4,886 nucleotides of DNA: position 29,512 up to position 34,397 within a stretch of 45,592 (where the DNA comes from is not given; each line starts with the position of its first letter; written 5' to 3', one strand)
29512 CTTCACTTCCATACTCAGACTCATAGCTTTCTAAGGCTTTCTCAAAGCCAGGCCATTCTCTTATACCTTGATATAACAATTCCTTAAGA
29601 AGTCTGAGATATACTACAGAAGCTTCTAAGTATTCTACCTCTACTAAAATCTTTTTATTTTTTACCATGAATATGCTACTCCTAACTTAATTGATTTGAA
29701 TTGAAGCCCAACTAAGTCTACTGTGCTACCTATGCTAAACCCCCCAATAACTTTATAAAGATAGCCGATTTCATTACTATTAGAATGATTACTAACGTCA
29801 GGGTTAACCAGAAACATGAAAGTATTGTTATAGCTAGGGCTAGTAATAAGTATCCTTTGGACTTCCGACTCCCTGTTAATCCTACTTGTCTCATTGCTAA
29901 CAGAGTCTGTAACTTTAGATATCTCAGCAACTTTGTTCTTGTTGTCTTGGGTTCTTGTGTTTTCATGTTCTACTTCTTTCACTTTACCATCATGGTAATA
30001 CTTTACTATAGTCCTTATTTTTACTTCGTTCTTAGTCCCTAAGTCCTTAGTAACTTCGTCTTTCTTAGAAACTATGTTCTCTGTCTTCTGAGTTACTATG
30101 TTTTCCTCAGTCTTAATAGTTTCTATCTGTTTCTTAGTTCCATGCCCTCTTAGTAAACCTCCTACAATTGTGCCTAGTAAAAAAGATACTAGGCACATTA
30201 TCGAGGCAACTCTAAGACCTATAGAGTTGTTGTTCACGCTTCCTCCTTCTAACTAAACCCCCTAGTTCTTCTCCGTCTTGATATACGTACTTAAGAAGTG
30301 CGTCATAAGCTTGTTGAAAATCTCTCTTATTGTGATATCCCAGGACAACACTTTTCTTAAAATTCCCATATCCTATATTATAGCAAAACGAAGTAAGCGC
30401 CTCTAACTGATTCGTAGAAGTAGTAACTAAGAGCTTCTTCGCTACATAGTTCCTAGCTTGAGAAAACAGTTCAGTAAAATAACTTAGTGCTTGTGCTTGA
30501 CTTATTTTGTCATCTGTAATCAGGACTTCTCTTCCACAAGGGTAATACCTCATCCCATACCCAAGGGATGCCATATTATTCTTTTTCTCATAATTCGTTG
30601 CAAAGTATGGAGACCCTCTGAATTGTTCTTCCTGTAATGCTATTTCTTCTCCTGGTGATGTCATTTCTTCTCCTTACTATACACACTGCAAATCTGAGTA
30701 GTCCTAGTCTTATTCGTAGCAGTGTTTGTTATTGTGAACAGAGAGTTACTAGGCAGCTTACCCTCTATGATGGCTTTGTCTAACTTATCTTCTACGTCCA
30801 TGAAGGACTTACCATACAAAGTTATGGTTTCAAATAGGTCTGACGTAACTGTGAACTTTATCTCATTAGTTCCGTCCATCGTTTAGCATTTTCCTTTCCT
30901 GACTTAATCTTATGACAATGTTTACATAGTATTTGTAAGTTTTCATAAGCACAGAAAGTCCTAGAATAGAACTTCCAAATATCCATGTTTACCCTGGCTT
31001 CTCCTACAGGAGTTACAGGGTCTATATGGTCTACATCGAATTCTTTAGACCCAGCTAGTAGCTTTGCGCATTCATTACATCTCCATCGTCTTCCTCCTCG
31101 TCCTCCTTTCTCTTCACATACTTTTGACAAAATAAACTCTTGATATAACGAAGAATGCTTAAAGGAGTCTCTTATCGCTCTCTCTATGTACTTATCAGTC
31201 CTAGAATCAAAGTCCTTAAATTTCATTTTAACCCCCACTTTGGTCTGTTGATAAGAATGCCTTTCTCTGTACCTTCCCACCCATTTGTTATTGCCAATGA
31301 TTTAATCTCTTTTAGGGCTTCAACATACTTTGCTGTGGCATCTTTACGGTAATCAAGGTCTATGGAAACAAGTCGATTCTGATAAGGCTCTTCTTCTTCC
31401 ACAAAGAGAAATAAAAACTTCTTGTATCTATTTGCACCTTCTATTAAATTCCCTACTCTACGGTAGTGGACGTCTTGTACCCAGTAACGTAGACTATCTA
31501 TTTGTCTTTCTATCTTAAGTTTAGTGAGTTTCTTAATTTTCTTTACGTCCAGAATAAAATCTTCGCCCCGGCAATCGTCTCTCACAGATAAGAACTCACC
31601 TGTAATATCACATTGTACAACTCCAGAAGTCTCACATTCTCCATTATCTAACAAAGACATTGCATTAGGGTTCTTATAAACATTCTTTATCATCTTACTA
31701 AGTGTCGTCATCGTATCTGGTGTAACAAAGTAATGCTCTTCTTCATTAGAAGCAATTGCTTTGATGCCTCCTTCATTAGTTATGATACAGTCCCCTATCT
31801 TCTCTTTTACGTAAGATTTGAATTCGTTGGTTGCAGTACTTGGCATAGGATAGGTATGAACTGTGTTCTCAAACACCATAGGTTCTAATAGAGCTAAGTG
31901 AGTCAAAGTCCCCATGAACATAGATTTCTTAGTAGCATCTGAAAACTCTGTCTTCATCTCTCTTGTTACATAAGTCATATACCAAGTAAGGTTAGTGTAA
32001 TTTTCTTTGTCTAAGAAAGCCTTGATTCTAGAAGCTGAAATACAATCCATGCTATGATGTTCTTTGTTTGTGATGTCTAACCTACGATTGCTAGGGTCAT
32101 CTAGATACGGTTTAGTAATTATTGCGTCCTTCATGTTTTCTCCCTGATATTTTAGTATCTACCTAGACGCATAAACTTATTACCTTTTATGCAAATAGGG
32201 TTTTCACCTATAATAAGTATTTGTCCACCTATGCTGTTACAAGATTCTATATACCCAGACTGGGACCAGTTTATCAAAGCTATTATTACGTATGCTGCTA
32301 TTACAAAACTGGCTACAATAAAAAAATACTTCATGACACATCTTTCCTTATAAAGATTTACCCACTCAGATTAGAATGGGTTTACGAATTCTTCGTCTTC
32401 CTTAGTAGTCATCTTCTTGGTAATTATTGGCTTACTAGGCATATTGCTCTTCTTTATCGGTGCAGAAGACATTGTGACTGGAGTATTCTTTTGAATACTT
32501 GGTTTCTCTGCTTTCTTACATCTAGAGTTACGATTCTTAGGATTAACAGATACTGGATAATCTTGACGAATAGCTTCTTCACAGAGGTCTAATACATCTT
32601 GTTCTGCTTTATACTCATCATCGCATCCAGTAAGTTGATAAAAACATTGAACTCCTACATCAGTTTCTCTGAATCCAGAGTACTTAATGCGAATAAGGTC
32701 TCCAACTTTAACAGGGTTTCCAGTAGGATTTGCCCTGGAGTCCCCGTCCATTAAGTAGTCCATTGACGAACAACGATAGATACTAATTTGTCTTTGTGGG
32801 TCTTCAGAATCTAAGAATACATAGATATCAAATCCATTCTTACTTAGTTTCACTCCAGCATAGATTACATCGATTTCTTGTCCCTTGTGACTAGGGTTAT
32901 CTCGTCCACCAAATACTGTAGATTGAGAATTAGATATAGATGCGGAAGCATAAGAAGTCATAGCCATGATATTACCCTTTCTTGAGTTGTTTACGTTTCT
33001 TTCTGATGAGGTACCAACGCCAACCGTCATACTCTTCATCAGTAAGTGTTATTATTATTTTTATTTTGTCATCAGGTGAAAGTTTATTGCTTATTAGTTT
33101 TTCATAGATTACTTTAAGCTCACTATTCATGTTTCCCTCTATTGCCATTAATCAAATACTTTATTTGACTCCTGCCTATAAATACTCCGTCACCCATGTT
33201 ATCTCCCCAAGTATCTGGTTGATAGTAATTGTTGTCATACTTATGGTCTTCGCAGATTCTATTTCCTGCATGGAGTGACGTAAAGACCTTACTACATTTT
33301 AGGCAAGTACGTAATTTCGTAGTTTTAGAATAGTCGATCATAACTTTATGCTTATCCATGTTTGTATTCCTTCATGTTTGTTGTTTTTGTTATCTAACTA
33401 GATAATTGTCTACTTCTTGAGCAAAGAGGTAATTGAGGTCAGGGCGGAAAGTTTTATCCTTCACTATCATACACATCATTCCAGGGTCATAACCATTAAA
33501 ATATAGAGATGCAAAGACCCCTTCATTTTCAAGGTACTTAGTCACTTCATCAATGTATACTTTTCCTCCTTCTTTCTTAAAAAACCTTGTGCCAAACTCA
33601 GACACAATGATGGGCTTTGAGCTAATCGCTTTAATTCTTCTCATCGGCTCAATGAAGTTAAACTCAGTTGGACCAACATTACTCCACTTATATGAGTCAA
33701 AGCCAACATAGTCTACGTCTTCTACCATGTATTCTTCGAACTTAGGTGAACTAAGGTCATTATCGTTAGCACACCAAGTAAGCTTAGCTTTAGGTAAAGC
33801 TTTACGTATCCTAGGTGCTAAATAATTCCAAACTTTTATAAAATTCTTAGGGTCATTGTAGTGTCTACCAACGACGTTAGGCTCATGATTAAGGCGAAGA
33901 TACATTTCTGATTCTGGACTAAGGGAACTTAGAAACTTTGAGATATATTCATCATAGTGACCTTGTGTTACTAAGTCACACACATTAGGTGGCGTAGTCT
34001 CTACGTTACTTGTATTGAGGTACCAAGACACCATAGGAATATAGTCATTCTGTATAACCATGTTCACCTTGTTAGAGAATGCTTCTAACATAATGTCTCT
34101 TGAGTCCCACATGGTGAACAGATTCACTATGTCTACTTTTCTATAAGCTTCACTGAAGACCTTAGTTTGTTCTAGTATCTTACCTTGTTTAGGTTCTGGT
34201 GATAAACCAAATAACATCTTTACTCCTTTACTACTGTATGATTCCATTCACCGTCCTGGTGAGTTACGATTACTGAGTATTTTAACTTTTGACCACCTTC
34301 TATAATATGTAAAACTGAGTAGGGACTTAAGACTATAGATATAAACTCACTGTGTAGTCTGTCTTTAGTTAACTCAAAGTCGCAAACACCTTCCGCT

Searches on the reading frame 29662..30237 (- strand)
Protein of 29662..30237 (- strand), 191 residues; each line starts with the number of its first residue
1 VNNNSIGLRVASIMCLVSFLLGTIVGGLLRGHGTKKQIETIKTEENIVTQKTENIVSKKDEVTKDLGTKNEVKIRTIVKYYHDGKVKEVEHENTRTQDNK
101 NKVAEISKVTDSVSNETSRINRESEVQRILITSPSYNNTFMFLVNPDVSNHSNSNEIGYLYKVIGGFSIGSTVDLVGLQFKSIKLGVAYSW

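Call 12: search_protein_families(library=pfam, proteins=[window:29662-30237:-], max_evalue=1)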
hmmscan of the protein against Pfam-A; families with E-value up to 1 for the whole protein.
window:29662-30237:- (191 aa): 2 families
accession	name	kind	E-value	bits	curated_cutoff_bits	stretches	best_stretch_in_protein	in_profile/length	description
PF13334.11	DUF4094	-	0.0072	17.2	24.5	1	11-90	5-81/90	Domain of unknown function (DUF4094)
PF13389.11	DUF4107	-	0.22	12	27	1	26-71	32-77/167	Protein of unknown function (DUF4107)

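Call 49: search_protein_families(library=phrogs, proteins=[window:29662-30237:-], max_evalue=0.00001)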
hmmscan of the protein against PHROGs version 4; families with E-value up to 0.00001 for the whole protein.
window:29662-30237:- (191 aa): 0 families

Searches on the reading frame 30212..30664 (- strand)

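Call 12: search_protein_families(library=pfam, proteins=[window:30212-30664:-], max_evalue=1)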
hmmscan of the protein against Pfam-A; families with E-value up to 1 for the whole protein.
window:30212-30664:- (150 aa): 3 families
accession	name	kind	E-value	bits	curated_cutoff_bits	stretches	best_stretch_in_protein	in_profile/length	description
PF00959.24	Phage_lysozyme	-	1.6e-24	87.1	22.3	1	23-144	9-125/125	Phage lysozyme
PF06685.17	DUF1186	-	0.12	12.3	22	1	47-82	139-178/247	Protein of unknown function (DUF1186)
PF04699.19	P16-Arc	-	0.41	11.5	21.9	0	50-113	64-130/150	ARP2/3 complex 16 kDa subunit (p16-Arc)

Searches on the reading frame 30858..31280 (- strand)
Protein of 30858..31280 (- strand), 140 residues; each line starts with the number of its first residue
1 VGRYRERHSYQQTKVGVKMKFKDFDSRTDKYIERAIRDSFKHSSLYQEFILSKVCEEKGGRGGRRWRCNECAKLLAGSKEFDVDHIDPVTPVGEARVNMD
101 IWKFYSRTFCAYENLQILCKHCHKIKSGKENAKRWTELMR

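Call 12: search_protein_families(library=pfam, proteins=[window:30858-31280:-], max_evalue=1)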
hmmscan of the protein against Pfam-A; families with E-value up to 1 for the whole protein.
window:30858-31280:- (140 aa): 4 families
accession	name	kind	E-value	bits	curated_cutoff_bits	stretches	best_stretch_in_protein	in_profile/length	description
PF01844.29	HNH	-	1.8e-07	31.7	21.4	2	112-127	30-45/47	HNH endonuclease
PF10122.14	Zn_ribbon_Com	-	0.036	13.9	22.9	1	65-82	4-21/52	Mu-like prophage protein Com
PF24560.1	zf-C2H2_OTU1_C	-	0.046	13.8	27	0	67-80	6-19/35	Ubiquitin thioesterase OTU1, C-terminal C2H2-type zinc finger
PF02892.21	zf-BED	-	0.097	13.2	20.6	1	102-131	4-31/44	BED zinc finger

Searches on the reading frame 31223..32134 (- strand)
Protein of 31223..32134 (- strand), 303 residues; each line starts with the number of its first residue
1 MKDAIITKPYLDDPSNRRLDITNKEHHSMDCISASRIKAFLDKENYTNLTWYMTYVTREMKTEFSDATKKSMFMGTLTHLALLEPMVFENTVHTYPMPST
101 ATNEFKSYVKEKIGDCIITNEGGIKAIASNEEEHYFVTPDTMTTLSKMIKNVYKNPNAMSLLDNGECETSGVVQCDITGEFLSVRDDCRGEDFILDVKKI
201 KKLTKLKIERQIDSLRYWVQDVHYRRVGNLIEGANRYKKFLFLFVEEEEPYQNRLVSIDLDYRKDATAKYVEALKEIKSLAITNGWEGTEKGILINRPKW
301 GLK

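Call 12: search_protein_families(library=pfam, proteins=[window:31223-32134:-], max_evalue=1)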
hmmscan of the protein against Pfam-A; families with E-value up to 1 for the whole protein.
window:31223-32134:- (303 aa): 1 family
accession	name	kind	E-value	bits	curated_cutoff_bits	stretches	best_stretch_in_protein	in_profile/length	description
PF12684.13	DUF3799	-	9.7e-13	48.9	26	1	84-283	29-217/233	PDDEXK-like domain of unknown function (DUF3799)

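Call 49: search_protein_families(library=phrogs, proteins=[window:31223-32134:-], max_evalue=0.00001)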
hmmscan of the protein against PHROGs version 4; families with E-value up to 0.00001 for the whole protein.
window:31223-32134:- (303 aa): 2 families
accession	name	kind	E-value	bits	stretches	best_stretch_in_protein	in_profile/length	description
phrog_412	-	DNA, RNA and nucleotide metabolism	5e-36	125.9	1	20-302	143-407/440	exonuclease VIII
phrog_607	-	DNA, RNA and nucleotide metabolism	1.6e-11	44.2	1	19-286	581-856/883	exonuclease VII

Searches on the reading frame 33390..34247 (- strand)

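Call 12: search_protein_families(library=pfam, proteins=[window:33390-34247:-], max_evalue=1)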
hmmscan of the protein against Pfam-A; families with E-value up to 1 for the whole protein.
window:33390-34247:- (285 aa): 1 family
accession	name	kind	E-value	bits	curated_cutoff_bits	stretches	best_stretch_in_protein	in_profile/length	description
PF22396.1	DUF6976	-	0.084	12.1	27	1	29-92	156-219/321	Family of unknown function (DUF6976)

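Call 49: search_protein_families(library=phrogs, proteins=[window:33390-34247:-], max_evalue=0.00001)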
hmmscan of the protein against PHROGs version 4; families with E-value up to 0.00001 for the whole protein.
window:33390-34247:- (285 aa): 0 families

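Call 66: search_protein_families(library=padloc, proteins=[window:33390-34247:-], max_evalue=0.01)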
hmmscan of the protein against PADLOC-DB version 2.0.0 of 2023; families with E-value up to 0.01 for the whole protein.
window:33390-34247:- (285 aa): 0 families

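Call 67: search_protein_families(library=ncbifam, proteins=[window:33390-34247:-], max_evalue=0.01)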
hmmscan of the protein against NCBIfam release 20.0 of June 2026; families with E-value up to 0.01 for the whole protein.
window:33390-34247:- (285 aa): 0 families
